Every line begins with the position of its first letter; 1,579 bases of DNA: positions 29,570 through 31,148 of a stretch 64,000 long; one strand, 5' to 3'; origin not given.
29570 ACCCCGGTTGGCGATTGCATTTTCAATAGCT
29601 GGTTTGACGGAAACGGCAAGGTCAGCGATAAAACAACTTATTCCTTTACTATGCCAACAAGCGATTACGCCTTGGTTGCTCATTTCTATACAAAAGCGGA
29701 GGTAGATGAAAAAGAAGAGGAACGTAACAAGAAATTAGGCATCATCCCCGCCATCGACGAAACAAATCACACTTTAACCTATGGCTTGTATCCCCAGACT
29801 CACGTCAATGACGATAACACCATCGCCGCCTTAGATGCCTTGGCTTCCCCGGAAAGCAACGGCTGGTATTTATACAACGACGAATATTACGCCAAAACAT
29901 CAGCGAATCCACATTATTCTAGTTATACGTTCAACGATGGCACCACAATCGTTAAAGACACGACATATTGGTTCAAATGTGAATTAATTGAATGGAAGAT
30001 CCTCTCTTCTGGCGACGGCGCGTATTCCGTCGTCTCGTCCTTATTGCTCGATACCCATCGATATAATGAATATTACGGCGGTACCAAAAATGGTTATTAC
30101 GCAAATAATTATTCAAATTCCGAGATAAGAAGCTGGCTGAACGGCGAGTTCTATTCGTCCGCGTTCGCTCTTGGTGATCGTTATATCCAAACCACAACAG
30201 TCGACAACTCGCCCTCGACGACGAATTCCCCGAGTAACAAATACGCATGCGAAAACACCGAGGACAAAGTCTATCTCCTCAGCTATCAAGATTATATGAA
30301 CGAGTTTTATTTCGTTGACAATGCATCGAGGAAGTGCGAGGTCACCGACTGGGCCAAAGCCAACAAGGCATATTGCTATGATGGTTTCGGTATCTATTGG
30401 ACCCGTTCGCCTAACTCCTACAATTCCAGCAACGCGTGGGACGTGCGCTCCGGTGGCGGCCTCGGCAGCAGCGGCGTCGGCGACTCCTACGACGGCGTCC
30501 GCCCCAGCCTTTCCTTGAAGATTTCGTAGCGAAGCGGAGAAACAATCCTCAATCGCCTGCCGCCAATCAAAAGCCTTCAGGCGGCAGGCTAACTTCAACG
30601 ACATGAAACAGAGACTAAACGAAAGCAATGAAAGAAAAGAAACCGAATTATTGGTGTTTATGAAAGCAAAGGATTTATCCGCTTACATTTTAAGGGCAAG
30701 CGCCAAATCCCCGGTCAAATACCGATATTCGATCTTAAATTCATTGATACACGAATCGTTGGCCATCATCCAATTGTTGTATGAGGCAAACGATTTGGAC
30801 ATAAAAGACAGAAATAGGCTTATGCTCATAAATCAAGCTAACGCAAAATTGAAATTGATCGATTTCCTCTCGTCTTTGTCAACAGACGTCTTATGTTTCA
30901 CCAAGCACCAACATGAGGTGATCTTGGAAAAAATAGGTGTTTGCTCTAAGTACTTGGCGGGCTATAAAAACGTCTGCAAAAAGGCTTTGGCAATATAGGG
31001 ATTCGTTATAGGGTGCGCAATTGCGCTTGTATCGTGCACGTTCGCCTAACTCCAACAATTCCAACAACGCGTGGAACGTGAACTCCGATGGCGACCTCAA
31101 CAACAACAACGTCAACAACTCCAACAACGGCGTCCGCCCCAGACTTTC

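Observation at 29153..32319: Complete diversity-generating retroelement (target - avd - TR - RT)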

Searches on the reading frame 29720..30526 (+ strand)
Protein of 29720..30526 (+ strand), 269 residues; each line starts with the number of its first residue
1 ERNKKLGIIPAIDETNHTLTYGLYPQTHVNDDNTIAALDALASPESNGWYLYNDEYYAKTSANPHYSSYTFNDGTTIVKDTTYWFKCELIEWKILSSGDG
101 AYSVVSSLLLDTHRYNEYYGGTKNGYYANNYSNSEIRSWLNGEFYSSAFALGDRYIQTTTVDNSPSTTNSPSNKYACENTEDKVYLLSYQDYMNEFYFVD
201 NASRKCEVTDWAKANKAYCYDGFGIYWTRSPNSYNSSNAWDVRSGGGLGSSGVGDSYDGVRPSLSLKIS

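Call 54: find_homologous_proteins(query=window:29720-30526:+, max_evalue=1e-8)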
Query window:29720-30526:+ (269 aa): 396 proteins with E <= 1e-8 among 957 candidates; the best 120 are listed.
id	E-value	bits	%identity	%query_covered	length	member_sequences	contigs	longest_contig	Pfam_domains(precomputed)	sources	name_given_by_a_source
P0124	4.7e-179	612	100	100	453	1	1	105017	PF09479.17,PF19789.7,PF18998.7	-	-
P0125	4.4e-96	340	63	99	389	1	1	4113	PF19789.7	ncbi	-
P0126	2.8e-95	337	63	99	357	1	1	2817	PF19789.7,PF18998.7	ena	-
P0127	8.1e-91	323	59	100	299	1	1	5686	PF19789.7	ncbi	-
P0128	2.7e-90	321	55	99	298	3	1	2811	PF19789.7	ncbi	-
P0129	7.2e-90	320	59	99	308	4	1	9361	PF19789.7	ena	-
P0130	2.0e-88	315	58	100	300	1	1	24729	PF19789.7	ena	-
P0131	2.5e-88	315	58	100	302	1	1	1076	PF19789.7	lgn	-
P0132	2.6e-88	314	58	99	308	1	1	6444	PF19789.7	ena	-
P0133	1.6e-87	312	59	98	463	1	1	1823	PF19789.7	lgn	-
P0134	1.6e-87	312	57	100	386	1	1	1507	PF19789.7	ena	-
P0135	3.2e-87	311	57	100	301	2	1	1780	PF19789.7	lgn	-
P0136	5.8e-87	310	59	100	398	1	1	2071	PF19789.7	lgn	-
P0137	5.5e-86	307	58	98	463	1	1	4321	PF19789.7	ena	-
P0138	2.2e-84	302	57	98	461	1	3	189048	PF19789.7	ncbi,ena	-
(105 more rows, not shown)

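Call 63: predict_structure(alignment_id=A5)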
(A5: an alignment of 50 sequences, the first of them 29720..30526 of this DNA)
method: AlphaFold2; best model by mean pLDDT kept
length: 269 residues; sequences in the alignment: 50
mean_pLDDT: 97.4   pTM: 0.92
mean pLDDT of the five models: 97.4, 97.3, 97.1, 97.0, 96.9
residues with pLDDT >= 90: 264; 70-90: 5; 50-70: 0; < 50: 0
segments of 3 or more residues with pLDDT < 50: none
pLDDT, mean of each block of 10 residues (from residue 1): 95 97 98 98 92 96 98 98 98 97 98 97 97 98 97 98 98 97 99 97 98 98 98 98 98 98 97
secondary structure, 60 per line:
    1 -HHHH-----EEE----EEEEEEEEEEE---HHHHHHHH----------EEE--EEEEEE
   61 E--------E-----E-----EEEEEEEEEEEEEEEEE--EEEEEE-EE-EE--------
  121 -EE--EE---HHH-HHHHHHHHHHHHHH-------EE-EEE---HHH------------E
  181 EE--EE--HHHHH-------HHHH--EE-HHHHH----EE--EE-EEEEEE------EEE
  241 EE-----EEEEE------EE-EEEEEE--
elements in order: H2-5 E11-13 E18-28 H32-39 E50-52 E55-61 E82-98 E101-106 H135-148 E159-161 E180-182 H189-193 H201-204 H210-214 E226-231 E238-242 E248-252 E262-267

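Call 66: fold_search(model_id=the predicted structure, library=pdb)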
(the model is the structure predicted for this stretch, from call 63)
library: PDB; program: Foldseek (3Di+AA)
matches with E <= 10: 161; with E <= 0.001: 1
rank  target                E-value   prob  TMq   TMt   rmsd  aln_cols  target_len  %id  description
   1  9qa6                  7.1e-07  1.00  0.49  0.17   5.8       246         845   17  Cryo-EM structure of Thomasclavelia ramosa IgA peptidase (IgAse) active site mutant (S32-N876) (released 2025-06-25)
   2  8qyw                  6.4e-01  0.06  0.12  0.14  16.8       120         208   10  Human Pyridoxine-5'-phosphate oxidase mutant R225H (released 2024-02-07)
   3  4xi7_A                9.1e-01  0.01  0.10  0.09  17.9       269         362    9  Crystal structure of the MZM-REP domains of Mind bomb 1 in complex with Jagged1 N-box peptide (released 2015-03-18)
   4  8ufa_A                1.1e+00  0.02  0.09  0.06  11.8        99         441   11  Eastern equine encephalitis virus (PE-6) VLP (asymmetric unit) (released 2024-01-17)
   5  8dul_F                1.1e+00  0.02  0.09  0.11  10.8        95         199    8  Cryo-EM Structure of Antibody SKT05 in complex with Western Equine Encephalitis Virus spike (local refinement from VLP (released 2023-07-05)
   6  3cbk_A                1.4e+00  0.02  0.08  0.08  15.1        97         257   10  chagasin-cathepsin B (released 2008-05-27)
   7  6w6m_A                1.8e+00  0.02  0.09  0.06  12.1        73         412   14  Single particle cryoEM structure of V. cholerae Type IV competence pilus secretin PilQ (released 2020-10-14)
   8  9int_A                1.9e+00  0.01  0.07  0.07  15.9       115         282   15  Crystal structure of the complex of the beta,kappa-carrageenase Cgbk16A from Wenyingzhuangia fucanilytica with an olig (released 2024-07-17)
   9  8ded_A                1.9e+00  0.01  0.09  0.07  26.2       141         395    8  Cryo-EM Structure of Western Equine Encephalitis Virus VLP in complex with SKW19 fab (released 2023-07-05)
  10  8dun_A                2.1e+00  0.01  0.08  0.06  27.0       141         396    8  Cryo-EM Structure of Antibody SKW11 in complex with Western Equine Encephalitis Virus spike (local refinement from VLP (released 2023-07-05)
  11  5ocq_B                2.1e+00  0.01  0.10  0.10  17.9       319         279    9  Crystal structure of the complex of the kappa-carrageenase from Pseudoalteromonas carrageenovora with an oligotetrasac (released 2017-10-18)
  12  3alu_A                2.2e+00  0.01  0.11  0.16  16.1       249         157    9  Crystal structure of CEL-IV complexed with Raffinose (released 2011-01-19)
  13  8dun_F                2.2e+00  0.01  0.09  0.07  26.2       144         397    6  Cryo-EM Structure of Antibody SKW11 in complex with Western Equine Encephalitis Virus spike (local refinement from VLP (released 2023-07-05)
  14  4m20_B                2.3e+00  0.02  0.09  0.16  14.7       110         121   11  Crystal Structure of hypothetical protein SAV0944 from Staphylococcus aureus subsp. aureus Mu50 (released 2014-02-12)
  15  8dul_J                2.3e+00  0.01  0.09  0.11  12.1       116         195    7  Cryo-EM Structure of Antibody SKT05 in complex with Western Equine Encephalitis Virus spike (local refinement from VLP (released 2023-07-05)
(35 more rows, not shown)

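Call 80: fold_search(model_id=the predicted structure, library=viral)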
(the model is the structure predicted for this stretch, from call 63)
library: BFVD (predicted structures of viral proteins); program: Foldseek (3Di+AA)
matches with E <= 10: 278; with E <= 0.001: 23
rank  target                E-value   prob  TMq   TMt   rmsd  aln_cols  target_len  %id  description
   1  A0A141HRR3            1.1e-09  1.00  0.57  0.12   6.6       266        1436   16  (no name in the UniProt tables at hand)
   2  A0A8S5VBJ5            2.1e-08  1.00  0.47  0.48  17.4       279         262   15  ATP-binding sugar transporter [Myoviridae sp. ctbEa13]
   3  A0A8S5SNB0            5.3e-08  1.00  0.48  0.78   3.4       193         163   16  DUF6273 domain-containing protein [Siphoviridae sp. ctCb814]
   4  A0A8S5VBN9            1.6e-07  1.00  0.48  0.40   7.1       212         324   19  DUF6273 domain-containing protein [Myoviridae sp. ctbEa13]
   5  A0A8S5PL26            3.1e-07  1.00  0.44  0.25  15.1       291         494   15  DUF6273 domain-containing protein [Siphoviridae sp. ctOSJ35]
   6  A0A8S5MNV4            5.2e-07  1.00  0.47  0.60   3.9       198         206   16  DUF6273 domain-containing protein [Myoviridae sp. ctI7W9]
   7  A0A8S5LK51            9.9e-07  1.00  0.43  0.31   7.6       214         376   16  DUF6273 domain-containing protein [Siphoviridae sp. ctnhN1]
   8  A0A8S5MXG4            1.3e-06  1.00  0.51  0.22   6.6       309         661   13  DUF6273 domain-containing protein [Siphoviridae sp. ct91l7]
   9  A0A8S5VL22            2.9e-06  1.00  0.43  0.17  16.0       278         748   18  (no name in the UniProt tables at hand)
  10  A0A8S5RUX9            4.3e-06  1.00  0.41  0.21  14.5       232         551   13  (no name in the UniProt tables at hand)
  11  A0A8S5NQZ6            6.5e-06  1.00  0.40  0.20   7.9       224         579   15  Tail sheath protein [Myoviridae sp. ctj3P51]
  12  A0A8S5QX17            6.5e-06  1.00  0.40  0.20  11.7       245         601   16  Concanavalin A-like lectin/glucanase superfamily protein [Siphoviridae sp. ctcuE16]
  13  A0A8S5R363            1.2e-05  1.00  0.40  0.55   6.1       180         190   19  DUF6273 domain-containing protein [Siphoviridae sp. ct6d71]
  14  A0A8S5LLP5            2.4e-05  1.00  0.41  0.16   8.2       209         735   18  Interferon alpha/beta receptor 1, Interferon I interferon signaling complex [Siphoviridae sp. ctvok7]
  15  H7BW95                3.0e-05  1.00  0.40  0.22   4.6       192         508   26  (no name in the UniProt tables at hand)
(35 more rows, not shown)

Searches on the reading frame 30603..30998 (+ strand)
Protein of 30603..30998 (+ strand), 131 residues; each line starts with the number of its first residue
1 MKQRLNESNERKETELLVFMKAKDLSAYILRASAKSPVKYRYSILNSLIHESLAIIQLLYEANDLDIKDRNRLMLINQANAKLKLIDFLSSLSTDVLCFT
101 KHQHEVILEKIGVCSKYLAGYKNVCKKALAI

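Call 7: search_protein_families(library=pfam, proteins=[window:30603-30998:+], max_evalue=0.01)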
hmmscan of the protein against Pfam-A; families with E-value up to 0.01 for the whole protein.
window:30603-30998:+ (131 aa): 1 family
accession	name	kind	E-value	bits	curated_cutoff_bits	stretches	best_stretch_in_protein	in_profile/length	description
PF22296.2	bAvd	-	8.1e-06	26.7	40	1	19-123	4-105/107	bAvd-like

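Call 8: search_protein_families(library=ncbifam, proteins=[window:30603-30998:+], max_evalue=0.01)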
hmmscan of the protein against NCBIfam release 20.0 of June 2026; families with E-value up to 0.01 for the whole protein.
window:30603-30998:+ (131 aa): 1 family
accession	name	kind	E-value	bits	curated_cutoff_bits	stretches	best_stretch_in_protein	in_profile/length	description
NF033474.1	DivGenRetAVD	equivalog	6.6e-10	39.2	80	1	17-114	2-95/104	diversity-generating retroelement protein Avd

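Call 23: search_solved_structures(query=window:30603-30998:+, max_evalue=1, show_alignments=1)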
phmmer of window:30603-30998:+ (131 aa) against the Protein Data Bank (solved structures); distinct sequences matched with E-value up to 1: 1.
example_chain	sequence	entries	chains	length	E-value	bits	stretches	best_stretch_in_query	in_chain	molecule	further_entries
3a27_A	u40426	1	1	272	0.87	13.1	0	28-111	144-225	Uncharacterized protein MJ1557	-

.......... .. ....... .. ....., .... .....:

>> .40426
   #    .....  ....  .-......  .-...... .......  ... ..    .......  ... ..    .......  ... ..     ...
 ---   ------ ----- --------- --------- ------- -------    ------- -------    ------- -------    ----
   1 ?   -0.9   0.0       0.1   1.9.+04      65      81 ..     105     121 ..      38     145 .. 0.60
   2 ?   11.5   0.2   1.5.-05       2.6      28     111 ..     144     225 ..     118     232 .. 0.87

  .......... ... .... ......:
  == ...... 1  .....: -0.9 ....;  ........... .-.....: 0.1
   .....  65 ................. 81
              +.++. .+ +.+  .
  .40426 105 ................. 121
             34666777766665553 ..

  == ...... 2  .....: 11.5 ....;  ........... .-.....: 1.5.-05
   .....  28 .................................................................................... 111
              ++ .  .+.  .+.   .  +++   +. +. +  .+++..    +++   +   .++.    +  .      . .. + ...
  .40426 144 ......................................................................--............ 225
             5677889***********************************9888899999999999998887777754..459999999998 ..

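Call 33: search_solved_structures(query=A2, max_evalue=1, show_alignments=2)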
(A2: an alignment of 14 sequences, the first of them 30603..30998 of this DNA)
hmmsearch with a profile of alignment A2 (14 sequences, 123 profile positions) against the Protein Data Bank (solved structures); distinct sequences matched with E-value up to 1: 1.
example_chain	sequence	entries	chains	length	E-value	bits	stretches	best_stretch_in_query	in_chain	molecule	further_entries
2rld_A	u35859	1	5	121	0.1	15.7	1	54-118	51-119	Uncharacterized protein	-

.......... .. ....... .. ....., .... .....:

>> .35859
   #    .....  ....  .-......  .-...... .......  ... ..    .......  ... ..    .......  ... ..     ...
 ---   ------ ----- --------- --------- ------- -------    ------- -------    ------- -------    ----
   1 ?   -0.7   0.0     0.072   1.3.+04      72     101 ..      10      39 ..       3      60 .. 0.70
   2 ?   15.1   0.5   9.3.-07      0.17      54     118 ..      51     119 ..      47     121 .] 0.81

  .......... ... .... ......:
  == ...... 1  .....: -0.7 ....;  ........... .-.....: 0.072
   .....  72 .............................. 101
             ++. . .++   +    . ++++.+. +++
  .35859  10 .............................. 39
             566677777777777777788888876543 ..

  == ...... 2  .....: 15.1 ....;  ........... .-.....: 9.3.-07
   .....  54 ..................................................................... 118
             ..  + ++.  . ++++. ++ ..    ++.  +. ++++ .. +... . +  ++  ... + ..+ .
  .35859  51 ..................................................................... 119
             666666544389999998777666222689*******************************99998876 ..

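Call 35: search_protein_families(library=pfam, alignment_id=A2, max_evalue=0.01)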
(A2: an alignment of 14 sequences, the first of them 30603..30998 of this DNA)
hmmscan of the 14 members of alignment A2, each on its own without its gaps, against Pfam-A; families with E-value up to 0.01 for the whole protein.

A. member 1, window:30603-30998:+ (131 aa): 1 family
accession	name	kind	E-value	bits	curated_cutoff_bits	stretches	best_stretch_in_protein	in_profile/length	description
PF22296.2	bAvd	-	8.1e-06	26.7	40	1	19-123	4-105/107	bAvd-like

B. families by the number of members that match (of 14 scanned): 3 families
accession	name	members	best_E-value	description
PF22296.2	bAvd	13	2e-12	bAvd-like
PF05635.17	23S_rRNA_IVP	2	0.00098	23S rRNA-intervening sequence protein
PF21855.1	Treslin_STD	1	0.0022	Treslin, STD domain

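Call 65: predict_structure(protein=window:30603-30998:+)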
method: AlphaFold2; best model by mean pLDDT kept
length: 131 residues; sequences in the alignment: 1
mean_pLDDT: 67.2   pTM: 0.53
mean pLDDT of the five models: 67.2, 61.6, 58.3, 51.2, 41.6
residues with pLDDT >= 90: 0; 70-90: 67; 50-70: 46; < 50: 18
segments of 3 or more residues with pLDDT < 50: 13-23
pLDDT, mean of each block of 10 residues (from residue 1): 56 48 50 56 75 75 59 75 73 71 85 83 71 50
secondary structure, 60 per line:
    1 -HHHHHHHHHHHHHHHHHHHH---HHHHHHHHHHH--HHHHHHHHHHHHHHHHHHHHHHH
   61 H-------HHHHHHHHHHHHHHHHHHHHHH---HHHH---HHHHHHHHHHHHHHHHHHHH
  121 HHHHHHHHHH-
elements in order: H2-21 H25-35 H38-61 H69-90 H94-97 H101-130

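Call 69: fold_search(model_id=the predicted structure, library=pdb)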
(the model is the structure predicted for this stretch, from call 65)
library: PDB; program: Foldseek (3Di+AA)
matches with E <= 10: 376; with E <= 0.001: 0
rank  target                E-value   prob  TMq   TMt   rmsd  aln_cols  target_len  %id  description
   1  2gsc_B                2.7e-01  0.94  0.48  0.53   7.2       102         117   13  Crystal Structure of the Conserved Hypothetical Cytosolic Protein Xcc0516 from Xanthomonas campestris (released 2006-10-03)
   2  9qwr_B                2.9e-01  0.21  0.24  0.20  14.7       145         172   10  MIC60 helical bundle dimer (released 2026-02-25)
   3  1s94_B                3.1e-01  0.57  0.34  0.37   7.5       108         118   16  Crystal structure of the Habc domain of neuronal syntaxin from the squid Loligo pealei (released 2004-05-11)
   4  3lg7_A                3.1e-01  0.16  0.23  0.24  11.8       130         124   18  Crystal structure of HIV epitope-scaffold 4E10_S0_1EZ3A_002_C (released 2010-09-22)
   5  4dwl_B                3.4e-01  0.63  0.38  0.44   8.1       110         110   16  Avd molecule from Bordetella bacteriophage DGR (released 2013-02-27)
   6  4j2c_C                3.6e-01  0.69  0.38  0.43   5.6       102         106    9  GARP-SNARE Interaction (released 2013-12-25)
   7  1lvf_A                4.3e-01  0.72  0.38  0.44   5.7       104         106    8  syntaxin 6 (released 2002-07-17)
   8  9rgx_A                4.8e-01  0.80  0.41  0.52   5.7        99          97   10  X-ray crystal structure of a de novo designed single-chain antiparallel 3-helix coiled-coil bundle, sc-apCC3-ACW (released 2025-09-03)
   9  2gsc_E                5.1e-01  0.85  0.47  0.53   7.2       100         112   13  Crystal Structure of the Conserved Hypothetical Cytosolic Protein Xcc0516 from Xanthomonas campestris (released 2006-10-03)
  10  2gsc_D                5.1e-01  0.84  0.47  0.53   7.4       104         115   10  Crystal Structure of the Conserved Hypothetical Cytosolic Protein Xcc0516 from Xanthomonas campestris (released 2006-10-03)
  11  7qcf_A                6.4e-01  0.60  0.39  0.21   5.2        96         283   14  X-ray crystallographic structure of E. coli K-12 glycyl-tRNA synthetase alpha subunit (glyQ) (released 2022-05-04)
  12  1z8u_A                6.8e-01  0.33  0.30  0.38   6.5        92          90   12  Crystal structure of oxidized alpha hemoglobin bound to AHSP (released 2005-06-14)
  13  1ez3_A                6.8e-01  0.30  0.30  0.31   7.3       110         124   11  CRYSTAL STRUCTURE OF THE NEURONAL T-SNARE SYNTAXIN-1A (released 2000-06-07)
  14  2dnx_MODEL_1_A        7.2e-01  0.75  0.46  0.46   5.2       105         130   15  Solution structure of RSGI RUH-063, an N-terminal domain of Syntaxin 12 from human cDNA (released 2006-10-26)
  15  4dwl_D                7.2e-01  0.60  0.42  0.49   8.0       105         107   17  Avd molecule from Bordetella bacteriophage DGR (released 2013-02-27)
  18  2rld_E                8.0e-01  0.60  0.42  0.49   8.6       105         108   15  CRYSTAL STRUCTURE OF A PROTEIN WITH UNKNOWN FUNCTION FROM S23 RIBOSOMAL PROTEIN FAMILY (BT_0352) FROM BACTEROIDES THET (released 2007-10-30)
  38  2gsc_A                1.4e+00  0.54  0.45  0.50   7.4       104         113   13  Crystal Structure of the Conserved Hypothetical Cytosolic Protein Xcc0516 from Xanthomonas campestris (released 2006-10-03)
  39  2gsc_C                1.4e+00  0.51  0.43  0.50   7.4       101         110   14  Crystal Structure of the Conserved Hypothetical Cytosolic Protein Xcc0516 from Xanthomonas campestris (released 2006-10-03)
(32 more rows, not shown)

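Call 75: search_protein_families(library=padloc, proteins=[window:30603-30998:+], max_evalue=0.001)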
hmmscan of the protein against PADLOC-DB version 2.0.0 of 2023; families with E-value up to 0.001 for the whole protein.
window:30603-30998:+ (131 aa): 0 families

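Call 76: search_protein_families(library=phrogs, proteins=[window:30603-30998:+], max_evalue=0.001)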
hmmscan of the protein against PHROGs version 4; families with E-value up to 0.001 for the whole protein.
window:30603-30998:+ (131 aa): 1 family
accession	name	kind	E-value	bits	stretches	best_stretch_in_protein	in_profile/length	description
phrog_3206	-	DNA, RNA and nucleotide metabolism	6e-12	46.4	1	7-123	7-122/154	Avd protein of DGR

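Call 88: find_encoding_contigs(protein=window:30603-30998:+, flank=3000, max_places=10)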
Protein window:30603-30998:+ (131 aa): no gene with exactly this product is on record in the collection.
